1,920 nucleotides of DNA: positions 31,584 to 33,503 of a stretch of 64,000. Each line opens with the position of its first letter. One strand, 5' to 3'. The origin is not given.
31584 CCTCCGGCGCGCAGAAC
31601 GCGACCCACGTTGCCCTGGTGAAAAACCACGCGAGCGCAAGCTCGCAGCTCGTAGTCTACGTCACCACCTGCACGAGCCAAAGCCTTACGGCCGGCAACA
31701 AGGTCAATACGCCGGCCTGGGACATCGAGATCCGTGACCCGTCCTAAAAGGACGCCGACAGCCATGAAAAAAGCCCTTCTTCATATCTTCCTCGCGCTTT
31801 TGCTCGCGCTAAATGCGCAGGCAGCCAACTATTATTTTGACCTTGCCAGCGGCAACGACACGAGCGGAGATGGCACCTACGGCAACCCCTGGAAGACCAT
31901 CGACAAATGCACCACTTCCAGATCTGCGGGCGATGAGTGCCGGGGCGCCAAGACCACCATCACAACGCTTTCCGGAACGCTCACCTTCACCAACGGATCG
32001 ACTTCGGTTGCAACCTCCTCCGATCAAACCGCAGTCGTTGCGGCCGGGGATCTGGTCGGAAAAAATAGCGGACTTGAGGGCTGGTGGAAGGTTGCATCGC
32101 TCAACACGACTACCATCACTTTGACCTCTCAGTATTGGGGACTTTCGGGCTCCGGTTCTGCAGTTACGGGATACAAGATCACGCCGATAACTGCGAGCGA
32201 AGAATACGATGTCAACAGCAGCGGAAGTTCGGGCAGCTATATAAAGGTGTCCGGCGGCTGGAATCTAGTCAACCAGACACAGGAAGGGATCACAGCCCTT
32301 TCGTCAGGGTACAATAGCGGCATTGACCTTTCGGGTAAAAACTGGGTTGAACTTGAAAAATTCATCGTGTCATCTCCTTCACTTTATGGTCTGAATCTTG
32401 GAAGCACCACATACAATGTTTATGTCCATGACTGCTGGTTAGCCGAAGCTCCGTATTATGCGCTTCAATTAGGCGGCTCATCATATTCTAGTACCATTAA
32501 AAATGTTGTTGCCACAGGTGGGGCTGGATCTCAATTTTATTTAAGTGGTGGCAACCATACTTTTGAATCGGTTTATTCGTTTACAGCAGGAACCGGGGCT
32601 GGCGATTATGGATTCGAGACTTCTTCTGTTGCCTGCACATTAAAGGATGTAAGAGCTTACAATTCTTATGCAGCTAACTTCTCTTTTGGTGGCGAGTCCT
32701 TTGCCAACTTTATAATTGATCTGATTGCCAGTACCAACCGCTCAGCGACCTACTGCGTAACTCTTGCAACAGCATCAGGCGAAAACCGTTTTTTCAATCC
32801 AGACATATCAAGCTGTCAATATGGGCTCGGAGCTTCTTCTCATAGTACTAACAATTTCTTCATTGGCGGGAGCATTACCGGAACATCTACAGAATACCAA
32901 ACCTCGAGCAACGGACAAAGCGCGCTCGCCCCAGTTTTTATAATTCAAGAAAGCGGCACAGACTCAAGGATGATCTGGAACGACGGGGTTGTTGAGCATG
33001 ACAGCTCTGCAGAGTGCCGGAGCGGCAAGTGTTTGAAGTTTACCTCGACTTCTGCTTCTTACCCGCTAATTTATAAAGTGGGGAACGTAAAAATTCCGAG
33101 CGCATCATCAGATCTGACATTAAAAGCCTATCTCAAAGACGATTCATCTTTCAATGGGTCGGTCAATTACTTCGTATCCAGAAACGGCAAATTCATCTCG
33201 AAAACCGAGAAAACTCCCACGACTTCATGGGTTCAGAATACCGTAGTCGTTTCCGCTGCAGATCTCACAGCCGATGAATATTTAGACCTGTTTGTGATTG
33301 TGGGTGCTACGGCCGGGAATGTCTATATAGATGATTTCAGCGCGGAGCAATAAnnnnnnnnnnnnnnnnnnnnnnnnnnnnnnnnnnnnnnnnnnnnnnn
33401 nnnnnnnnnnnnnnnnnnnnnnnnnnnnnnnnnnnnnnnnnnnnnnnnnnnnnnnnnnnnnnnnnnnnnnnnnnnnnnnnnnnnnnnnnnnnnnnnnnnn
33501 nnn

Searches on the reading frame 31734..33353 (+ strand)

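Call 10: search_protein_families(library=phrogs, proteins=[window:31734-33353:+], max_evalue=0.001)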
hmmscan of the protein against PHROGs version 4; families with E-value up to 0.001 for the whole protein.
window:31734-33353:+ (539 aa): 1 family
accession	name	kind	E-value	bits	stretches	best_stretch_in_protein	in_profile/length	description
phrog_4577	-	tail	8e-05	23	1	18-60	108-150/340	tail protein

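Call 74: search_protein_families(library=pfam, proteins=[window:31734-33353:+], max_evalue=1)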
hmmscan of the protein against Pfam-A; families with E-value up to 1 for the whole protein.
window:31734-33353:+ (539 aa): 1 family
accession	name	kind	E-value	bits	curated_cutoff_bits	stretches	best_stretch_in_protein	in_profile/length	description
PF13517.12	FG-GAP_3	-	0.00013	22.9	26.9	1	474-521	15-61/61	FG-GAP-like repeat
